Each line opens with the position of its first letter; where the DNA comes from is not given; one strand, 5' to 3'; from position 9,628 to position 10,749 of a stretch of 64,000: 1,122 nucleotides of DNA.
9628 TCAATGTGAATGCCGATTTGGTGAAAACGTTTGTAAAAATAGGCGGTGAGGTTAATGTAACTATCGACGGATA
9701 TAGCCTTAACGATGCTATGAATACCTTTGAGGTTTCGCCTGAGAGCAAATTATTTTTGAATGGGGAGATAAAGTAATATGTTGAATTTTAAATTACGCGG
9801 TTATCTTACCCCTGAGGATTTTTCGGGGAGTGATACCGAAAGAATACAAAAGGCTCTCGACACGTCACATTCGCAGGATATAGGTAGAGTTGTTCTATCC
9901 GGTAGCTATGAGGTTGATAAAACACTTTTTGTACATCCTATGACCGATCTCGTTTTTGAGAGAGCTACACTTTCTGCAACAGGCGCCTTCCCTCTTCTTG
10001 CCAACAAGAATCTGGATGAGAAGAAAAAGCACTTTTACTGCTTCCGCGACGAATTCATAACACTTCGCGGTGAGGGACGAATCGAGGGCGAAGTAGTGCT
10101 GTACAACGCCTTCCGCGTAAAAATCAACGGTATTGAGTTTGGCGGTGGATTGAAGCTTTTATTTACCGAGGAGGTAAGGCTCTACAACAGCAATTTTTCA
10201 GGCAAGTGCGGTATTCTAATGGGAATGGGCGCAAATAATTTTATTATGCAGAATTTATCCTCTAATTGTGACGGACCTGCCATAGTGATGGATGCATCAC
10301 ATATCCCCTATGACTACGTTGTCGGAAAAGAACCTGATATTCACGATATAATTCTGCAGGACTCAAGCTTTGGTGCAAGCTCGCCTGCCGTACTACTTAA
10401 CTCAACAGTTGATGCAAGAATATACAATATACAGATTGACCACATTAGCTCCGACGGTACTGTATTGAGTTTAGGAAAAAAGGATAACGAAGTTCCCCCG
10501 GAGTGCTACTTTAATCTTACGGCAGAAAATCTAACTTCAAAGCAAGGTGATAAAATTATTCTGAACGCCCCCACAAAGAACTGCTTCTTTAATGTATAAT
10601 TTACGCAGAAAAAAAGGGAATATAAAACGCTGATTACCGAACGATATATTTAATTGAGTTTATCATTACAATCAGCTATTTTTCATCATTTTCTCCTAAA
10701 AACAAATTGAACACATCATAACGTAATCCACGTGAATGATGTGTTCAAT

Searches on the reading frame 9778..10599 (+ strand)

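Call 4: search_protein_families(library=pfam, proteins=[window:9778-10599:+], max_evalue=0.1)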
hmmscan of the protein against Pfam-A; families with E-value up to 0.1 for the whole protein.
window:9778-10599:+ (273 aa): 3 families
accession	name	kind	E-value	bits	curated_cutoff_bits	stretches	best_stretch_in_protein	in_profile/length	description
PF13229.12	Beta_helix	-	0.0025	17.9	25.9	1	117-175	62-124/158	Right handed beta helix region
PF05048.19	NosD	-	0.046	13.6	23.6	1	117-175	54-114/212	Periplasmic copper-binding protein (NosD)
PF18835.7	Beta_helix_2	-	0.047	13.9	30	0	146-175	11-41/68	Beta helix repeat of Inulin fructotransferase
